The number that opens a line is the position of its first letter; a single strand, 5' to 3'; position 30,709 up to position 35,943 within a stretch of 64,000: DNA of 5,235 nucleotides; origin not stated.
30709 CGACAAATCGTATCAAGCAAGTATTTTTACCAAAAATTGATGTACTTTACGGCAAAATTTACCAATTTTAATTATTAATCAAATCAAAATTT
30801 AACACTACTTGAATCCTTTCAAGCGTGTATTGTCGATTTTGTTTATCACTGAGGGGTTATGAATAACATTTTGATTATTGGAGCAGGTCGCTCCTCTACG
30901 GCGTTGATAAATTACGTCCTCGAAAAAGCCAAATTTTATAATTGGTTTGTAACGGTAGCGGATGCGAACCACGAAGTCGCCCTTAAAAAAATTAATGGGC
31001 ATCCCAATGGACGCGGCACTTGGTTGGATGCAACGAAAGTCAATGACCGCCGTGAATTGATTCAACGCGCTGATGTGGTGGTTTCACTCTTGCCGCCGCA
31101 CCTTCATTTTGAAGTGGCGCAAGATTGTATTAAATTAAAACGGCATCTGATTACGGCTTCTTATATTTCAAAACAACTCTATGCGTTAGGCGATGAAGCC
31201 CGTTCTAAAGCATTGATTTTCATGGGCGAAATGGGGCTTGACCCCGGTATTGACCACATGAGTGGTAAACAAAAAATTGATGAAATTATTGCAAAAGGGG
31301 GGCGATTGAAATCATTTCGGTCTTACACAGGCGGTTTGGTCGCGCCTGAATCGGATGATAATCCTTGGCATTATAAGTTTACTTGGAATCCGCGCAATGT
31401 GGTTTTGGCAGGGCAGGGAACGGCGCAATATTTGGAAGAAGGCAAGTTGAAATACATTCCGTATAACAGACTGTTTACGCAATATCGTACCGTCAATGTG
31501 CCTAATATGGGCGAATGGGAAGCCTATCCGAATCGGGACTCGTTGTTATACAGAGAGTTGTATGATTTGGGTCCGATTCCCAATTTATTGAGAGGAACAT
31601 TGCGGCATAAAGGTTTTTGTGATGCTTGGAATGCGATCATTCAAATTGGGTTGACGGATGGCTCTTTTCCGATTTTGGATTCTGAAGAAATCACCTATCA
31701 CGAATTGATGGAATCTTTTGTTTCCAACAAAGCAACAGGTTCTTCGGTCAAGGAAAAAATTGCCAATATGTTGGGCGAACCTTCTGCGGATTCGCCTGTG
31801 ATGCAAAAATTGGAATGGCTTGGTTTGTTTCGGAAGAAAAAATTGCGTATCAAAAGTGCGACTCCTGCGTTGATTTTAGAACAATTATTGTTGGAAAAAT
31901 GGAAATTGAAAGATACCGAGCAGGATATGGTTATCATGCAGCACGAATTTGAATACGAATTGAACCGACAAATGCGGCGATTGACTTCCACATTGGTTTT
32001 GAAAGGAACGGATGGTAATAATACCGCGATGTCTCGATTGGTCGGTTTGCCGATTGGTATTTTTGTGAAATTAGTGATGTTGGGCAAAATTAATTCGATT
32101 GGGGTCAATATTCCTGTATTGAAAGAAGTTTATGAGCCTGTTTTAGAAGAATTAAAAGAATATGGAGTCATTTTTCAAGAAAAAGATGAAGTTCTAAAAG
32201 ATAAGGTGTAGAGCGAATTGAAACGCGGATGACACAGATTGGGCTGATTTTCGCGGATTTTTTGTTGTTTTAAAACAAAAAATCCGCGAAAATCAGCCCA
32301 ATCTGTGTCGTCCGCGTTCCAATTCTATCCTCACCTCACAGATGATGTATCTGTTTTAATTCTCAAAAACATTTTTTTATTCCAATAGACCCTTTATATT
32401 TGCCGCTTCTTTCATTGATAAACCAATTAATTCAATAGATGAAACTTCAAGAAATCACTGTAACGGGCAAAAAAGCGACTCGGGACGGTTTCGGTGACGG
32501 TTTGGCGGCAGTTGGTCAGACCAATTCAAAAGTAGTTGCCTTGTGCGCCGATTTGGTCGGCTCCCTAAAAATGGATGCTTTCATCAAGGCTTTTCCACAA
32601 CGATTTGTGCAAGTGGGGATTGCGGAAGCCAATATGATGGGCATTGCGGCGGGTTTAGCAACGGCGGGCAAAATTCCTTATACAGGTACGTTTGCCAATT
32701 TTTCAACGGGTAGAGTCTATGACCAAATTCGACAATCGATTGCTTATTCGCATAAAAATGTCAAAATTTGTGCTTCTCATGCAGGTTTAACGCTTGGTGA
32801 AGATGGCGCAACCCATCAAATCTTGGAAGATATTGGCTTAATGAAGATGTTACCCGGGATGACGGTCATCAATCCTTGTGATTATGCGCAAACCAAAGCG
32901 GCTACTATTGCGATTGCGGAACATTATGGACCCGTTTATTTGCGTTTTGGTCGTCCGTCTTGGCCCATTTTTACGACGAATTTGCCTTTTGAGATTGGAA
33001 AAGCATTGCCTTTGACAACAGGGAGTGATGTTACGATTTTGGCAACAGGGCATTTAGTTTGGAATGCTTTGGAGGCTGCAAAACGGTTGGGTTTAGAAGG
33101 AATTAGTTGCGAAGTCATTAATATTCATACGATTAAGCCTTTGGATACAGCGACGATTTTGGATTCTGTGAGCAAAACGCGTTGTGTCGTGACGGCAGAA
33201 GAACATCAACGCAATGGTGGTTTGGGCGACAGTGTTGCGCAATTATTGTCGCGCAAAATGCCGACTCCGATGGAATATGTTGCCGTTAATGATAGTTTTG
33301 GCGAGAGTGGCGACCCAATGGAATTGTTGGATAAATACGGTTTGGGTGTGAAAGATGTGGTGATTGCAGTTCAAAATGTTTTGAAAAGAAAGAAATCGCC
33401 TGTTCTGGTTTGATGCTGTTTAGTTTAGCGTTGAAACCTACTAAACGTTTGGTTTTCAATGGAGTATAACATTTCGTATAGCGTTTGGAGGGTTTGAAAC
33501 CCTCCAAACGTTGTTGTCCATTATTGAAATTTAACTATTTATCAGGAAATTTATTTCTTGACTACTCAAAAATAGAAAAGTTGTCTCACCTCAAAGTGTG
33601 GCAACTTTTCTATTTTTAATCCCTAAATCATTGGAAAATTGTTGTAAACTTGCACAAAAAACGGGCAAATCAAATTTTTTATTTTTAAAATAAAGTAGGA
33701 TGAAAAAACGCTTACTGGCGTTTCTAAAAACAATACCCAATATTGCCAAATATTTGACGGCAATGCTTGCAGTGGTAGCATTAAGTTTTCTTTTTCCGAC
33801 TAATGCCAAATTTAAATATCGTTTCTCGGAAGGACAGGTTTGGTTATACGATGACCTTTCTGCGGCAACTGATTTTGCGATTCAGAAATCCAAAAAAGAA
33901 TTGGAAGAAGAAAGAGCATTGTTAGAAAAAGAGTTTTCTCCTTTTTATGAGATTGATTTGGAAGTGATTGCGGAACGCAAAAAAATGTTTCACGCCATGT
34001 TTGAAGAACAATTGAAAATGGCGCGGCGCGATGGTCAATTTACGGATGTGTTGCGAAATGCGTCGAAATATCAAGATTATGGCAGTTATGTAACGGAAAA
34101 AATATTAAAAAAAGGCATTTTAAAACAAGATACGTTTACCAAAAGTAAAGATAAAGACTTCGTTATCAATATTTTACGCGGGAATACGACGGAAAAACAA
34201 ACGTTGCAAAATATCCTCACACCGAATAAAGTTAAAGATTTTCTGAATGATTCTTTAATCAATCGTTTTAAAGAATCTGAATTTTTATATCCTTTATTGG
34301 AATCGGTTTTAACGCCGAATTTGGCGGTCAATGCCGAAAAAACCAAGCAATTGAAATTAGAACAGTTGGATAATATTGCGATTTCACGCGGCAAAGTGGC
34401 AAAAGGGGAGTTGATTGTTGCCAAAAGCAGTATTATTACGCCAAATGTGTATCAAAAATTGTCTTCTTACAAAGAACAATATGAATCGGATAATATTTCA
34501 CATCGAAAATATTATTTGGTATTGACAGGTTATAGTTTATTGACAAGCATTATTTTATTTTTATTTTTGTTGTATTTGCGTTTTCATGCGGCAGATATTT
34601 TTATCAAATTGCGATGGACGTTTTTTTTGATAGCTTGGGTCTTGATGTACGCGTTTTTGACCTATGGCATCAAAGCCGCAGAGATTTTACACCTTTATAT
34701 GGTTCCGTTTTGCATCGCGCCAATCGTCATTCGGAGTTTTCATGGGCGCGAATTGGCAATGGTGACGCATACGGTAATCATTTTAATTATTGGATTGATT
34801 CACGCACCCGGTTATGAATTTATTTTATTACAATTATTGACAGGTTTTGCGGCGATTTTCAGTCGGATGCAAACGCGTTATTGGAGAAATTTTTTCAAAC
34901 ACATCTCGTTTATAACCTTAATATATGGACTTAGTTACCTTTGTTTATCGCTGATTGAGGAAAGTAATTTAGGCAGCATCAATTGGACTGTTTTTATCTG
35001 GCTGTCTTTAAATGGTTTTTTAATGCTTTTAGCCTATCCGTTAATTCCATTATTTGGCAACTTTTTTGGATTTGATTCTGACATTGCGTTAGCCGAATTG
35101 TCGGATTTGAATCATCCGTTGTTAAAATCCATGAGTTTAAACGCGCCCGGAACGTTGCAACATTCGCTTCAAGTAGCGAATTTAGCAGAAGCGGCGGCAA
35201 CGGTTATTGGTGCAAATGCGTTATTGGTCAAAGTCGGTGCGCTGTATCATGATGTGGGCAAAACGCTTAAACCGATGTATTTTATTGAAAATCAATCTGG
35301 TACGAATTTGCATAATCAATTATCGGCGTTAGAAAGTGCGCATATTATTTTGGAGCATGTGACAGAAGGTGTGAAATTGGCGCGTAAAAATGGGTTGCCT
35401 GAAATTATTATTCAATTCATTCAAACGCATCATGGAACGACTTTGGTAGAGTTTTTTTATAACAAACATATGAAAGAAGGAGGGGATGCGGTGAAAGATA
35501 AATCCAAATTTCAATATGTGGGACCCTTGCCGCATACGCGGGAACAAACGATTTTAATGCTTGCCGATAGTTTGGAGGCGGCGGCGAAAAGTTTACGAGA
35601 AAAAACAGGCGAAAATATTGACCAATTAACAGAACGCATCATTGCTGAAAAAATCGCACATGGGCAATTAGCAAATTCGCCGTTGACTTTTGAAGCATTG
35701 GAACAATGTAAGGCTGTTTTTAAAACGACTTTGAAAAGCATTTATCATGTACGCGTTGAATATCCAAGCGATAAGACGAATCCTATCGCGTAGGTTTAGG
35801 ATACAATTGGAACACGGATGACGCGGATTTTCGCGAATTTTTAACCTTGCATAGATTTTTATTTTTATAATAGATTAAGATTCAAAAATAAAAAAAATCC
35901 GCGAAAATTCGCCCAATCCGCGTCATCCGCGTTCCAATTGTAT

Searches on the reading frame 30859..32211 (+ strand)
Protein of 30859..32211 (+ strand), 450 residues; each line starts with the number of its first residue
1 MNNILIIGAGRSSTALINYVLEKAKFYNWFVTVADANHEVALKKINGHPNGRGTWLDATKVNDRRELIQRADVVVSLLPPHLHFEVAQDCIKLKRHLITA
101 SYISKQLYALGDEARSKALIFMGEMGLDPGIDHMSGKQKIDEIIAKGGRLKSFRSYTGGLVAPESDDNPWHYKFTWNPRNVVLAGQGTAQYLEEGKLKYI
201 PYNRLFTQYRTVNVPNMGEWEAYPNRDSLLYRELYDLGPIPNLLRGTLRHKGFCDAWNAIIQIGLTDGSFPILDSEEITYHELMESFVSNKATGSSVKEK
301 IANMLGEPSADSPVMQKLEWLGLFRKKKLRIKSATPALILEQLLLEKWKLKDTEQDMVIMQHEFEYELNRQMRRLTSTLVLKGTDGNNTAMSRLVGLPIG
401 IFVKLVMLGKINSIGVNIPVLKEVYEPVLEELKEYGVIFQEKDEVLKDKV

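Call 89: search_protein_families(library=pfam, proteins=[window:30859-32211:+], max_evalue=0.00001)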
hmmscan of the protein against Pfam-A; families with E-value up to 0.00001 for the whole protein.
window:30859-32211:+ (450 aa): 2 families
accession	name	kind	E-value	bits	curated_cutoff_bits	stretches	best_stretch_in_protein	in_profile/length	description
PF16653.10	Sacchrp_dh_C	-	2.7e-74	251.1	31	1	126-437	1-265/265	Saccharopine dehydrogenase C-terminal domain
PF03435.24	Sacchrp_dh_NADP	-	1.4e-13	51.8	25.1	1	4-116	1-123/129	Saccharopine dehydrogenase NADP binding domain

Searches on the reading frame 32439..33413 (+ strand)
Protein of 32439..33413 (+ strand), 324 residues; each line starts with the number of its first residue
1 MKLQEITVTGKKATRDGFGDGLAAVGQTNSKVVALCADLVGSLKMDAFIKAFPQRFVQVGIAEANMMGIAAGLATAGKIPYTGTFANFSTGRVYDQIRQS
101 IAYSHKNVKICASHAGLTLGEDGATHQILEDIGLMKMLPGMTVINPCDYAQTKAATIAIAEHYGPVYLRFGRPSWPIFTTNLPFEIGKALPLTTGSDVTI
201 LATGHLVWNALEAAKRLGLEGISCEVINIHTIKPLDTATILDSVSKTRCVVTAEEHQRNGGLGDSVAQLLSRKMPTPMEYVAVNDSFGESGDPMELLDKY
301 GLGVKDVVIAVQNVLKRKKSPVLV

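Call 89: search_protein_families(library=pfam, proteins=[window:32439-33413:+], max_evalue=0.00001)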
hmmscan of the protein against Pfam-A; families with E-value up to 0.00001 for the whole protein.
window:32439-33413:+ (324 aa): 2 families
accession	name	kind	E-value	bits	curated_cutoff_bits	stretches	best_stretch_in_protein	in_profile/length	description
PF02779.29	Transket_pyr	-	1.1e-41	142.8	27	1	12-173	3-170/174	Transketolase, pyrimidine binding domain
PF02780.25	Transketolase_C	-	3.5e-31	108.1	25.9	1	187-307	1-124/124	Transketolase, C-terminal domain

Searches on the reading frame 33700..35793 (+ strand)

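Call 89: search_protein_families(library=pfam, proteins=[window:33700-35793:+], max_evalue=0.00001)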
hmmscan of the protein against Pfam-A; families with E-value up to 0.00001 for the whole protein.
window:33700-35793:+ (697 aa): 3 families
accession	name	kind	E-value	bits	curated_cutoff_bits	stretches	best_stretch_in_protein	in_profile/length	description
PF07698.17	7TM-7TMR_HD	-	8.8e-18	65.3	29.4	1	273-458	2-188/190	7TM receptor with intracellular HD hydrolase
PF01966.28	HD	-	2.7e-17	63.6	22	1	485-627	1-115/116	HD domain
PF07697.16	7TMR-HDED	-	1e-16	62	27.6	1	54-257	11-220/224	7TM-HD extracellular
